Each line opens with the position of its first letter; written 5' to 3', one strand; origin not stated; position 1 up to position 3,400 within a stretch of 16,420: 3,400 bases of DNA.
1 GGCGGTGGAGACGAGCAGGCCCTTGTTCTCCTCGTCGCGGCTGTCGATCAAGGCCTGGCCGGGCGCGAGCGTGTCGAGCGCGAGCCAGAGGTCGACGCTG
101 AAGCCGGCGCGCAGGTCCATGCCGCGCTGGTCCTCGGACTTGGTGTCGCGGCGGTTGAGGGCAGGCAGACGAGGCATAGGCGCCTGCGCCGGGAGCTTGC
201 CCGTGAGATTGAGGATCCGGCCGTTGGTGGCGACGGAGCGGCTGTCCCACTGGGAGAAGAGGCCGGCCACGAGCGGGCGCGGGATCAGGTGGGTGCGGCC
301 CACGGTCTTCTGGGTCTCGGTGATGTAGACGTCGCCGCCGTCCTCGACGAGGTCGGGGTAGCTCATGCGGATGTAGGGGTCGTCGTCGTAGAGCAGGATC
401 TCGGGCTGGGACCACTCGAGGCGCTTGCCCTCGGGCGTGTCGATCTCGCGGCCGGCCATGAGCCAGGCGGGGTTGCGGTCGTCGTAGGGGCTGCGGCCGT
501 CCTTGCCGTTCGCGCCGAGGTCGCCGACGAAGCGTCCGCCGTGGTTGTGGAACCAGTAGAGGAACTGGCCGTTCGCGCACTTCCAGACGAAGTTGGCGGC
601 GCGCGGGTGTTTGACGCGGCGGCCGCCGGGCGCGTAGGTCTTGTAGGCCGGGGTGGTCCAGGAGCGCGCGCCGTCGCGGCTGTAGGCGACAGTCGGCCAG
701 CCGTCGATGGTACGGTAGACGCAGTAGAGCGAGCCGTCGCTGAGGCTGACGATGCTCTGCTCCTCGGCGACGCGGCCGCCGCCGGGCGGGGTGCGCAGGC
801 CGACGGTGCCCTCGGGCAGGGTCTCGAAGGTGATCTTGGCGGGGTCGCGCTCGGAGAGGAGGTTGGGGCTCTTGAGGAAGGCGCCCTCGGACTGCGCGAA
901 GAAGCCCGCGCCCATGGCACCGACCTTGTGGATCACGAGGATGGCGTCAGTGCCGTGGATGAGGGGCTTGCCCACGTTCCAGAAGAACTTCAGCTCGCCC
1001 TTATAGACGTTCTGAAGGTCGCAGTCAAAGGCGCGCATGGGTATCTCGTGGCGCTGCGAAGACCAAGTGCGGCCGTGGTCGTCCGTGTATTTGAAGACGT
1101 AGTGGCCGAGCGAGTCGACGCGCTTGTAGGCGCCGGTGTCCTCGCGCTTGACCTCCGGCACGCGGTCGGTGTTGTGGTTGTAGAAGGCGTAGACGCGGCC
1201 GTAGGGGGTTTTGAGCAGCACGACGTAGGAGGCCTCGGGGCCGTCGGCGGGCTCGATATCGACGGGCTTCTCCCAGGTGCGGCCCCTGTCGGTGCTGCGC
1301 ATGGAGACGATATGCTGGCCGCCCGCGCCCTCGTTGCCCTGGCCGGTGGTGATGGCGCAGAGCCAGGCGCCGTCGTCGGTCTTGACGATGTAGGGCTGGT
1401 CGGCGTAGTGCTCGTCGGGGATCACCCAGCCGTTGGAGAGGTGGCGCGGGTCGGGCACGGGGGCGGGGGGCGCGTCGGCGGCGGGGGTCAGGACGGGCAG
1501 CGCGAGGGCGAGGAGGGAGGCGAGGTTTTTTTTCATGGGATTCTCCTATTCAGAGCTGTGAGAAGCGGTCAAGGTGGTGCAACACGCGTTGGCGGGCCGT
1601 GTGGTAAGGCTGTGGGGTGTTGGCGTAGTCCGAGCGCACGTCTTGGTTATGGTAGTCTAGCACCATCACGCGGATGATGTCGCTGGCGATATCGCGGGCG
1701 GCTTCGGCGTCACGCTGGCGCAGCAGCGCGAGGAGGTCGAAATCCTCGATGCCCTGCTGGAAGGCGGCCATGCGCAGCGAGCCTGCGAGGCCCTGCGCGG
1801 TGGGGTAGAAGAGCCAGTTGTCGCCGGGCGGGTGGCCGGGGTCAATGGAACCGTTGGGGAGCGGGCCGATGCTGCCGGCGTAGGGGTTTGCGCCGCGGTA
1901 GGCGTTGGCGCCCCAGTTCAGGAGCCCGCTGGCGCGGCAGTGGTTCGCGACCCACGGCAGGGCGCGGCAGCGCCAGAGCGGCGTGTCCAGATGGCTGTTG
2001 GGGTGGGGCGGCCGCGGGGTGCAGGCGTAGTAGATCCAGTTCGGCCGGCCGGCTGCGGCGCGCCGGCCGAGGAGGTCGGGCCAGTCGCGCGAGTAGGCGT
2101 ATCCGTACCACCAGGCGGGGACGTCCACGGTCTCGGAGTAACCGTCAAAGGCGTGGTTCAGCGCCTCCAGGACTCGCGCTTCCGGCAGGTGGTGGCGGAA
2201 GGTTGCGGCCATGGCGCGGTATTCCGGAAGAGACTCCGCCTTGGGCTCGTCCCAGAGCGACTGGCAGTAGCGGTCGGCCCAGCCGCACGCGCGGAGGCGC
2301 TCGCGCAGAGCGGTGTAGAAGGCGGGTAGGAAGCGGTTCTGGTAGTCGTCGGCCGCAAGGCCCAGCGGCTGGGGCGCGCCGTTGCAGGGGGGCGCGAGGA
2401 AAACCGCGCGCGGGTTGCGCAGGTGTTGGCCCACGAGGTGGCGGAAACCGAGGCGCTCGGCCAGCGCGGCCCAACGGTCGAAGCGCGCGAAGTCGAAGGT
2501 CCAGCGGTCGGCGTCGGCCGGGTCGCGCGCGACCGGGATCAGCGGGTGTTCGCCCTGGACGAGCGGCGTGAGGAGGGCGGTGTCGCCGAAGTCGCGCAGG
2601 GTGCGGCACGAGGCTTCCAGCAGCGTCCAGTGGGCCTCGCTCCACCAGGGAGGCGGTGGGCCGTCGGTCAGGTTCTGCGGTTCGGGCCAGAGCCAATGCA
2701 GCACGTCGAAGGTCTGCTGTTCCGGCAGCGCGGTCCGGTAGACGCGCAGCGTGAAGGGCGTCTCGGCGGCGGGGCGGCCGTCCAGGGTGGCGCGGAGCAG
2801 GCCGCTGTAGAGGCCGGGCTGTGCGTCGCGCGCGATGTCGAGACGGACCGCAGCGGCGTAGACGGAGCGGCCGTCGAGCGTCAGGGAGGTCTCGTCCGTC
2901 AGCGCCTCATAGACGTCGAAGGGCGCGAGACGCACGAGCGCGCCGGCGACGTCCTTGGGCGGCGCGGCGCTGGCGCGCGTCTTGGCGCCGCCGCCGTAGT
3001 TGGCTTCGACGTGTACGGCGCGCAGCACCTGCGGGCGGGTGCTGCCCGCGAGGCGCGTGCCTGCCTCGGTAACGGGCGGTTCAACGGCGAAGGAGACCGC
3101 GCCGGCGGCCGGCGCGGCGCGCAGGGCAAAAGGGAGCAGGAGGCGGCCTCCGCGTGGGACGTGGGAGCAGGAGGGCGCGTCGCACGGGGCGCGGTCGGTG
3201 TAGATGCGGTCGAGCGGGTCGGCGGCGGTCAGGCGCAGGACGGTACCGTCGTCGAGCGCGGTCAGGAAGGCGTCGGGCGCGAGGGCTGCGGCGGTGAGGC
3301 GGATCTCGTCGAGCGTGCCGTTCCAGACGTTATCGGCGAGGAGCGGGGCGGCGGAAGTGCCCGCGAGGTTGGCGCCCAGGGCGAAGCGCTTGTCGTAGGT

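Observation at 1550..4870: Unusual fusion of a sialate O-acetylesterase-type SGNH domain, a LamG domain and a DUF4091-like domain in one 1112-aa secreted protein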

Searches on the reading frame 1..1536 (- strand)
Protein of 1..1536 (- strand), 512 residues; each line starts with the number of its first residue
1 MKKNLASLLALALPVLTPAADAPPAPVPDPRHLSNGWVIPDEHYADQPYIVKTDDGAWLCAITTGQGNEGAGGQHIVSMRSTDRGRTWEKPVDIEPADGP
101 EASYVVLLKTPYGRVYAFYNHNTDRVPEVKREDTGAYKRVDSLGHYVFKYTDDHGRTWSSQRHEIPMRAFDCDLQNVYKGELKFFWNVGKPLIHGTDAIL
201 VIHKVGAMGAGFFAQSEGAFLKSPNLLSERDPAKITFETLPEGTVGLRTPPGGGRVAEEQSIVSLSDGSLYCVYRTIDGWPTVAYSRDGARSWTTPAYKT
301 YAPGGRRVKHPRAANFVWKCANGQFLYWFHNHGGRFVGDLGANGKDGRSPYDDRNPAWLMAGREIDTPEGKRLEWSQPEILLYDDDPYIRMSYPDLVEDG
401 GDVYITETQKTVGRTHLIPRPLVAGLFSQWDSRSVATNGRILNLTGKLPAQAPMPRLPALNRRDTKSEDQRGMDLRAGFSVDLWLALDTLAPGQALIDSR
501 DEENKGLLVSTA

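Call 10: search_protein_families(library=pfam, proteins=[window:1-1536:-], max_evalue=0.01)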
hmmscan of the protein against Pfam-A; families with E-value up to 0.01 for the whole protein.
window:1-1536:- (512 aa): 2 families
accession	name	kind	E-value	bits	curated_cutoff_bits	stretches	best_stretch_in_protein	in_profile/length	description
PF13088.12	BNR_2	-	5.2e-12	46.1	31.4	2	47-126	164-234/277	BNR repeat-like domain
PF02012.26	BNR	-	0.00045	20.2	27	0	150-159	2-11/12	BNR/Asp-box repeat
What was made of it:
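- On GH33 exo-α-sialidase (downstream gene, window 1..1536): BNR_2 E 5e-12 (call 10).
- Checked: The downstream product matches BNR_2 only weakly: E 5e-12, through repeated blades rather than colinearly (call 10).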

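Call 16: search_solved_structures(query=window:1-1536:-, max_evalue=10, show_alignments=2)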
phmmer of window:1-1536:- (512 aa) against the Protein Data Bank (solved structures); distinct sequences matched with E-value up to 10: 24.
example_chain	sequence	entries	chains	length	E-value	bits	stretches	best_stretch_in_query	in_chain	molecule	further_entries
2ya4_A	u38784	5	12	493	0.0052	19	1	78-161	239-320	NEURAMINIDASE A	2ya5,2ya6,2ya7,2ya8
5kky_A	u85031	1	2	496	0.0053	18.9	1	78-161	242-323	Sialidase A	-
2w20_A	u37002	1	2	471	0.01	18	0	80-160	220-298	SIALIDASE A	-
3h71_A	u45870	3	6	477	0.01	18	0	80-160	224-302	Sialidase A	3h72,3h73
2vvz_A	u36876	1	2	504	0.013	17.7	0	80-160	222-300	SIALIDASE A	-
7a54_A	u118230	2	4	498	0.013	17.7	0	80-160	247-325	Sialidase A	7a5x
2f28_A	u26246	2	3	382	0.052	15.7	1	75-183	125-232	Sialidase 2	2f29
4x6k_A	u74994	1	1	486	0.055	15.6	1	253-295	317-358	Anhydrosialidase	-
1snt_A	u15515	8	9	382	0.055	15.6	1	75-183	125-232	Sialidase 2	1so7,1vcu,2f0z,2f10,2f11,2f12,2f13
4nc5_A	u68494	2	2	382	0.055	15.6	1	75-183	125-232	Sialidase-2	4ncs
2f24_A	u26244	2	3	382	0.055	15.6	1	75-183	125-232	Sialidase 2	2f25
2f26_A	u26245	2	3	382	0.056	15.6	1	75-183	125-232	Sialidase 2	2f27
4x47_A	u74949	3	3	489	0.056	15.6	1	253-295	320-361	Anhydrosialidase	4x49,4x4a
5tsp_A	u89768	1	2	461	0.13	14.4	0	47-125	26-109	Sialidase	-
4bbw_A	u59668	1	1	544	0.29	13.2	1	75-115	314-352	SIALIDASE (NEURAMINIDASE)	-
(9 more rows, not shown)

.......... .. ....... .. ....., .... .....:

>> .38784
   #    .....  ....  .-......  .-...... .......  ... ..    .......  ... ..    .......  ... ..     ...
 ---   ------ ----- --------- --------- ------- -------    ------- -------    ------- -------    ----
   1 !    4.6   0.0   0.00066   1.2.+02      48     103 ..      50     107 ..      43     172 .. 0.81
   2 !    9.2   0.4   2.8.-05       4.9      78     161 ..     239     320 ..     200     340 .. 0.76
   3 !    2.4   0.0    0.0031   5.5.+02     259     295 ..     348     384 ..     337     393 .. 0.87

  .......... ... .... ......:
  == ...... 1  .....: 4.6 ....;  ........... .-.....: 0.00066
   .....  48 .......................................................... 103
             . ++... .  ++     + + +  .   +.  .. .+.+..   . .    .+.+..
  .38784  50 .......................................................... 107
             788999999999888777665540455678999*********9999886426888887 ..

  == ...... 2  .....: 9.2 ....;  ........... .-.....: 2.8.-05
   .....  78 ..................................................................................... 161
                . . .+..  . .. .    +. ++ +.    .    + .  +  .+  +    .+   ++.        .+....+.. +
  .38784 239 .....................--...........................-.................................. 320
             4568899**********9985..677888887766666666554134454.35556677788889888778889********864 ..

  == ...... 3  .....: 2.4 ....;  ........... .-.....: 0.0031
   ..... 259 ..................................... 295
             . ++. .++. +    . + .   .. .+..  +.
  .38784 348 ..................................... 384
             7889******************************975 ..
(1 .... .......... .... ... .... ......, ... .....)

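Call 61: predict_structure(alignment_id=A3)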
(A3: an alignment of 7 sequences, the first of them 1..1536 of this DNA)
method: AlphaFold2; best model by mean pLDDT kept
length: 512 residues; sequences in the alignment: 7
mean_pLDDT: 33.0   pTM: 0.29
mean pLDDT of the five models: 33.0, 32.1, 31.6, 30.8, 30.2
residues with pLDDT >= 90: 0; 70-90: 0; 50-70: 36; < 50: 476
segments of 3 or more residues with pLDDT < 50: 1-319, 326-360, 362-364, 369-399, 405-416, 430-487, 497-512
pLDDT, mean of each block of 10 residues (from residue 1): 32 34 28 25 31 32 32 28 24 25 31 30 30 34 35 29 26 22 21 25 24 22 22 21 24 30 33 32 31 25 24 40 50 32 33 42 48 43 36 44 46 45 54 31 31 34 39 36 44 49 42 34
secondary structure, 60 per line:
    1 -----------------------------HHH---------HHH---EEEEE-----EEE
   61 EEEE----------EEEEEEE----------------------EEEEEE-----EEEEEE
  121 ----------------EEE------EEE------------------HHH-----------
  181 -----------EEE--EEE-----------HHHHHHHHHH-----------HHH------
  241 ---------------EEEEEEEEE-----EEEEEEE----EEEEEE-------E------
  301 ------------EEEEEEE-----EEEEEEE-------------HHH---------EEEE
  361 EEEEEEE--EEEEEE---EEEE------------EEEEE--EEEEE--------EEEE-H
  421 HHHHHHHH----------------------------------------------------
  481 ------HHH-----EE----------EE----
elements in order: E48-52 E58-64 E75-81 E104-109 E115-120 E137-139 E146-148 E192-194 E197-199 H211-220 E256-264 E270-276 E281-286 E313-319 E325-331 E357-367 E370-375 E379-382 E395-399 E402-406 E415-418 H420-428
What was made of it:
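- On GH33 exo-α-sialidase (downstream gene, window 1..1536): The AF2 model is unusable, with pLDDT 33 (call 61).
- Tried and rejected: AlphaFold2 of the downstream BNR protein with the only admissible alignment (7 close orthologues) gave pLDDT 33 (call 61).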

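Call 62: find_related_loci(query=A3, collection=metagenome_contigs, flank=4000)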
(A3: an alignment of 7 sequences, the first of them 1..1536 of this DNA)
Query A3 (512 aa) in metagenome_contigs; peptide patterns used: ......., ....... (x = any residue, [..] = any of these).
560 stretches matched a pattern; 173 encode a relative of the query (tblastn E <= 1e-3); the best 80 are kept; 80 distinct loci.
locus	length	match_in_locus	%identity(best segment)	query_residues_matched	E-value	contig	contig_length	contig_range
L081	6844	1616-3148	86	3-511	0e+0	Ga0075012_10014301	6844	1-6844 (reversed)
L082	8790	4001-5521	85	8-512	0e+0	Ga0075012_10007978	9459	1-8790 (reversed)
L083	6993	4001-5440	85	32-511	0e+0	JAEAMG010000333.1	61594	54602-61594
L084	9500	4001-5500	82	9-511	0e+0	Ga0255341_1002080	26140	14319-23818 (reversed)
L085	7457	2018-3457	85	32-511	0e+0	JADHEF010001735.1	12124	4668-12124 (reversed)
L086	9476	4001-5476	83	22-511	0e+0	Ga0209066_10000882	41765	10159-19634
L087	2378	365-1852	83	16-511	0e+0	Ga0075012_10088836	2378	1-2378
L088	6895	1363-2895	78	1-509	0e+0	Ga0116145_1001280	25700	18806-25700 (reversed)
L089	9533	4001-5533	78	1-509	0e+0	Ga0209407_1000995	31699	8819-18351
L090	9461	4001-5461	82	31-510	0e+0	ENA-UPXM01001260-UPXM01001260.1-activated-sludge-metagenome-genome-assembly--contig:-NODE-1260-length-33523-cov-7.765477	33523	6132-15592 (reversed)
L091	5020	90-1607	78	6-511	0e+0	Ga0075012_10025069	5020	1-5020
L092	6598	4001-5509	76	5-512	0e+0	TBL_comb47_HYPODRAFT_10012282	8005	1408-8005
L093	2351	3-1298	87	79-510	0e+0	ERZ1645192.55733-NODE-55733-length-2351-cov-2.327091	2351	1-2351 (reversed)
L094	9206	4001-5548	70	1-512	0e+0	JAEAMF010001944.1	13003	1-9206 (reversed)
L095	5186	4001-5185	88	27-421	0e+0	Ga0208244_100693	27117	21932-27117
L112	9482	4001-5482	59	22-512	0e+0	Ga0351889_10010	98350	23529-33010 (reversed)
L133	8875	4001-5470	55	15-512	0e+0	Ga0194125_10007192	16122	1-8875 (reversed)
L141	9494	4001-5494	55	8-511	2e-180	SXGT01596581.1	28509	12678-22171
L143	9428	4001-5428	55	29-512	3e-180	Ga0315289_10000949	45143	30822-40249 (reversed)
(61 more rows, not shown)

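Call 65: search_solved_structures(query=A4, max_evalue=1, show_alignments=3)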
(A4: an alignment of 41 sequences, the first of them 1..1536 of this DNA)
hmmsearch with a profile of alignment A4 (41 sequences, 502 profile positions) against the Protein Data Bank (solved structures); distinct sequences matched with E-value up to 1: 45.
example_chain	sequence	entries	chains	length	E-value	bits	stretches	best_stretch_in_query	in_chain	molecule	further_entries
4xma_A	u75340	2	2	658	5.9e-07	31.7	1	249-290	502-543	Sialidase B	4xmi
4xe9_A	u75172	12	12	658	6.2e-07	31.6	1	249-290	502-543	Sialidase B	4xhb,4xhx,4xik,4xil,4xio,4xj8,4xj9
4xyx_A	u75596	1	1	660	6.3e-07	31.6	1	249-290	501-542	Sialidase B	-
4xog_A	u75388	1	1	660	6.3e-07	31.6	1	249-290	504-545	Sialidase B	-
2jkb_A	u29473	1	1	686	8.4e-07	31.2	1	249-290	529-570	SIALIDASE B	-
2vw0_A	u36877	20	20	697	8.9e-07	31.1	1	249-290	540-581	SIALIDASE B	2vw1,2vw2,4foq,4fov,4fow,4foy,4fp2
4yw1_A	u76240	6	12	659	1.2e-06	30.6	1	248-293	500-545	Neuraminidase C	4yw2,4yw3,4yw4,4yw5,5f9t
4yz1_A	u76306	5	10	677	1.4e-06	30.4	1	248-293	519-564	Putative neuraminidase | Sialidase NanC | Neuraminidase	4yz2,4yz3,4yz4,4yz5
2ya4_A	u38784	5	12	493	1.8e-06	30.1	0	36-90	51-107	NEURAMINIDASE A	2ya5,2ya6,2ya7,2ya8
5kky_A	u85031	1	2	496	1.8e-06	30.1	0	36-90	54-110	Sialidase A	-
2w20_A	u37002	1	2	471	3.9e-06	28.9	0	36-90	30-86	SIALIDASE A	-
3h71_A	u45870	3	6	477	4e-06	28.9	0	36-90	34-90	Sialidase A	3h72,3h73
7a54_A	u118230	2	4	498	5.1e-06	28.6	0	36-90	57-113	Sialidase A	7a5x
2vvz_A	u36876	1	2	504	5.6e-06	28.4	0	36-90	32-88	SIALIDASE A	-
4x6k_A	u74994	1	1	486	7.8e-06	28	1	243-286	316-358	Anhydrosialidase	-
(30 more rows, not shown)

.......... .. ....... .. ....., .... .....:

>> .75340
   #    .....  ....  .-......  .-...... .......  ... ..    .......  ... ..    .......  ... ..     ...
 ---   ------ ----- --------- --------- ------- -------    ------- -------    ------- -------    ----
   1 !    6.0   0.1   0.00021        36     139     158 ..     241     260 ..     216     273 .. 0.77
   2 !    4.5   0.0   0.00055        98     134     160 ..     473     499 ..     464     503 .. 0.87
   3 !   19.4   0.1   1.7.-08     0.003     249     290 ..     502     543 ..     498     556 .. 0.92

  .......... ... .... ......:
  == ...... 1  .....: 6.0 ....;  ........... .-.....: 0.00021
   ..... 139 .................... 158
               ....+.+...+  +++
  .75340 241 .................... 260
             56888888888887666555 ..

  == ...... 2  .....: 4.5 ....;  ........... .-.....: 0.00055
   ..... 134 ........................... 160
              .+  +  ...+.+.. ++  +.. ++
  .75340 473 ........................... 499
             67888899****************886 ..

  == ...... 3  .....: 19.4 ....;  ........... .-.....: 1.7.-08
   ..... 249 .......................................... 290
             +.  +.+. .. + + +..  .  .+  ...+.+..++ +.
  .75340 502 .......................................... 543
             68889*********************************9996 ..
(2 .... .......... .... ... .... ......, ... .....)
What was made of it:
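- On GH33 exo-α-sialidase (downstream gene, window 1..1536): Profile hits to NanB, NanC and NanA at about E 1e-6 (call 65).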

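Call 70: search_protein_families(library=pfam, proteins=[L112:24-998:+, L112:1125-2639:+, L143:1321-2391:+, L143:2348-3928:+, L143:5840-6820:+, L143:6878-8992:+, L133:1118-3901:+, L133:6334-7389:+, L133:7406-8467:+, L141:2282-3661:+], max_evalue=0.0001)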
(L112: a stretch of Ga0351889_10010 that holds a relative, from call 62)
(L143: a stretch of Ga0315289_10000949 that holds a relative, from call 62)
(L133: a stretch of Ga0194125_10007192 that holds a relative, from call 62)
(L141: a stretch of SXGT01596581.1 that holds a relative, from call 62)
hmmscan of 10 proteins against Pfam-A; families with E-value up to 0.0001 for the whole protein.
L112:24-998:+ (324 aa): 4 families
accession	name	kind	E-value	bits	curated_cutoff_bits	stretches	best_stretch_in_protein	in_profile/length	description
PF13088.12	BNR_2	-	1e-18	68.2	31.4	1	18-280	18-267/277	BNR repeat-like domain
PF15902.12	Sortilin-Vps10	-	7.2e-08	32.1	33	0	19-151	2-111/446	Sortilin, neurotensin receptor 3,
PF02012.26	BNR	-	4.3e-07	29.4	27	0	195-204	2-11/12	BNR/Asp-box repeat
PF13859.12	BNR_3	-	4.5e-06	26.7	27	0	136-280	150-290/308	BNR repeat-like domain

L112:1125-2639:+ (504 aa): 0 families

L143:1321-2391:+ (356 aa): 2 families
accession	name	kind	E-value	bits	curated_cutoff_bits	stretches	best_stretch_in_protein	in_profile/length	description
PF01379.25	Porphobil_deam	-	1.8e-72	243.7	22.1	1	52-260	1-206/207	Porphobilinogen deaminase, dipyromethane cofactor binding domain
PF03900.20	Porphobil_deamC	-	5.7e-14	52.7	26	1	275-342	4-73/74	Porphobilinogen deaminase, C-terminal domain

L143:2348-3928:+ (526 aa): 2 families
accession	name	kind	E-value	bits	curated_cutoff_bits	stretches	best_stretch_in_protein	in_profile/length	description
PF02602.20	HEM4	-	4.5e-55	186.7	27.5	1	289-517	2-230/231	Uroporphyrinogen-III synthase HemD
PF00590.25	TP_methylase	-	1.7e-47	162.6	27.8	1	26-235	1-208/212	Tetrapyrrole (Corrin/Porphyrin) Methylases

L143:5840-6820:+ (326 aa): 1 family
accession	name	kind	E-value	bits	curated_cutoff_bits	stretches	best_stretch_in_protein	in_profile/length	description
PF00490.27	ALAD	-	2.8e-152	506.8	24.6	1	6-319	2-315/317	Delta-aminolevulinic acid dehydratase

L143:6878-8992:+ (704 aa): 0 families

L133:1118-3901:+ (927 aa): 4 families
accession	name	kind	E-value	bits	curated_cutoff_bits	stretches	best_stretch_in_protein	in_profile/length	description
PF01379.25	Porphobil_deam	-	9.3e-73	244.6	22.1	1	76-283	1-205/207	Porphobilinogen deaminase, dipyromethane cofactor binding domain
PF02602.20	HEM4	-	2.5e-53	181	27.5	1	676-918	2-230/231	Uroporphyrinogen-III synthase HemD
PF00590.25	TP_methylase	-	2.4e-45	155.5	27.8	1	415-623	3-209/212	Tetrapyrrole (Corrin/Porphyrin) Methylases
PF03900.20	Porphobil_deamC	-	1.8e-13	51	26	1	299-366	4-73/74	Porphobilinogen deaminase, C-terminal domain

L133:6334-7389:+ (351 aa): 1 family
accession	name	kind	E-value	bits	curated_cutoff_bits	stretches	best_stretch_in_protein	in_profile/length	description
PF00490.27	ALAD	-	1.3e-145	484.9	24.6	1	9-349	2-316/317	Delta-aminolevulinic acid dehydratase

L133:7406-8467:+ (353 aa): 5 families
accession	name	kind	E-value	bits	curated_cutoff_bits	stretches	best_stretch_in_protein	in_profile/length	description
PF13304.12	AAA_21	-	2.9e-32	113.4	27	2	194-301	220-304/304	AAA domain, putative AbiEii toxin, Type IV TA system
PF02463.25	SMC_N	-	1e-12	48.4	40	1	5-43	2-42/220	RecF/RecN/SMC N terminal domain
PF13175.12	AAA_15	-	3.1e-12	47.3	32.1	1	5-49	3-47/374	AAA ATPase domain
PF11398.14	DUF2813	-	2e-06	27.9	21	0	5-50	3-47/372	Protein of unknown function (DUF2813)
PF13476.12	AAA_23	-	5.7e-05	24.3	27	1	7-47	1-41/201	AAA domain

L141:2282-3661:+ (459 aa): 0 families

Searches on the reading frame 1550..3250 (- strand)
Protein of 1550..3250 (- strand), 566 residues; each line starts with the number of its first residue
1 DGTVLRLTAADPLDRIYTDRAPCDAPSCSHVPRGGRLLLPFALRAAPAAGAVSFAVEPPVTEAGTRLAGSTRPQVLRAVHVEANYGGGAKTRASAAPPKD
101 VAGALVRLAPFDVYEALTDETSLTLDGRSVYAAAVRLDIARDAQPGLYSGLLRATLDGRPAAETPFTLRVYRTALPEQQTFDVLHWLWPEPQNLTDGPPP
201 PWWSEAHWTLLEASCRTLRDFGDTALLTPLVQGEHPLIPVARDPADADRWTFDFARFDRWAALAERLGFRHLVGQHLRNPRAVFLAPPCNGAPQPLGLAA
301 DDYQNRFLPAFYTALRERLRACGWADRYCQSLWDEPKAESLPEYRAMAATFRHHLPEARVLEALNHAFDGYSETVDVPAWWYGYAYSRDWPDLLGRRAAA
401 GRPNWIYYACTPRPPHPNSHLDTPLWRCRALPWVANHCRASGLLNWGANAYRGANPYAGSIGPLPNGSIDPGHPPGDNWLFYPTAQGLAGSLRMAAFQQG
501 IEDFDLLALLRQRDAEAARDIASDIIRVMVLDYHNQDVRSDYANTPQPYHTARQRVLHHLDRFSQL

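Call 25: find_homologous_proteins(query=window:1550-3250:-, max_evalue=0.00001)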
Query window:1550-3250:- (566 aa): 26 proteins with E <= 0.00001 among 8000 candidates.
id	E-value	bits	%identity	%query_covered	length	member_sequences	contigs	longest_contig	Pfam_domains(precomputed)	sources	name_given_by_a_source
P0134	9.6e-180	617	48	98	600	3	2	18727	PF13320.13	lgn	-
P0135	3.1e-122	427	42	98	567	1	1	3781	PF13320.13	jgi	-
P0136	1.9e-118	415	42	98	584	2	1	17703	PF13320.13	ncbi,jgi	-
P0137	1.7e-116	408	41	93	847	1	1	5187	PF13385.14,PF13320.13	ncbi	-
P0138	1.1e-114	402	39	98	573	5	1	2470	PF13320.13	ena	-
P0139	1.5e-113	398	40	99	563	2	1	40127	PF13320.13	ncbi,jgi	-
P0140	7.3e-113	396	40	98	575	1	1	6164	PF13320.13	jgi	jgi:hypothetical protein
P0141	1.3e-112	395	41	99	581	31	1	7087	PF13320.13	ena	-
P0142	1.9e-112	395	38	99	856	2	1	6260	PF13320.13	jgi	-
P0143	2.2e-112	395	39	99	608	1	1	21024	PF13320.13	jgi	jgi:hypothetical protein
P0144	6.0e-112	393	38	99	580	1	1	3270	PF13320.13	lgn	-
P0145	8.8e-111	389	40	99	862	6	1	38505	PF13320.13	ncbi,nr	ncbi:MAG TPA: DUF4091 domain-containing protein [Candidatus Hydrogenedentes bacterium]|nr:DUF4091 do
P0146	1.5e-110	388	40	98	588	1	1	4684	PF13320.13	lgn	-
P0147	1.1e-109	386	40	99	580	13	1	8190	PF13320.13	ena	-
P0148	1.7e-109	385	36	99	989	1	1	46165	PF13320.13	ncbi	-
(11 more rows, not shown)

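Call 38: search_protein_families(library=pfam, proteins=[P0148], max_evalue=0.001)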
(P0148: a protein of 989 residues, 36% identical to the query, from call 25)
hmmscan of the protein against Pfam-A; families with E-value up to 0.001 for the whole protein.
P0148 (989 aa): 2 families
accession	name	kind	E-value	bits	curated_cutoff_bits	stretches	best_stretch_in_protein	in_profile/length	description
PF13320.12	GH123_cat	-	5e-46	158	23.1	1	200-522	1-323/324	Glycoside hydrolase 123, catalytic domain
PF22680.2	Glyco_hydro_123_N_2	-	0.00091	19.5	27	0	132-167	105-140/142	Glycoside hydrolase 123 N-terminal domain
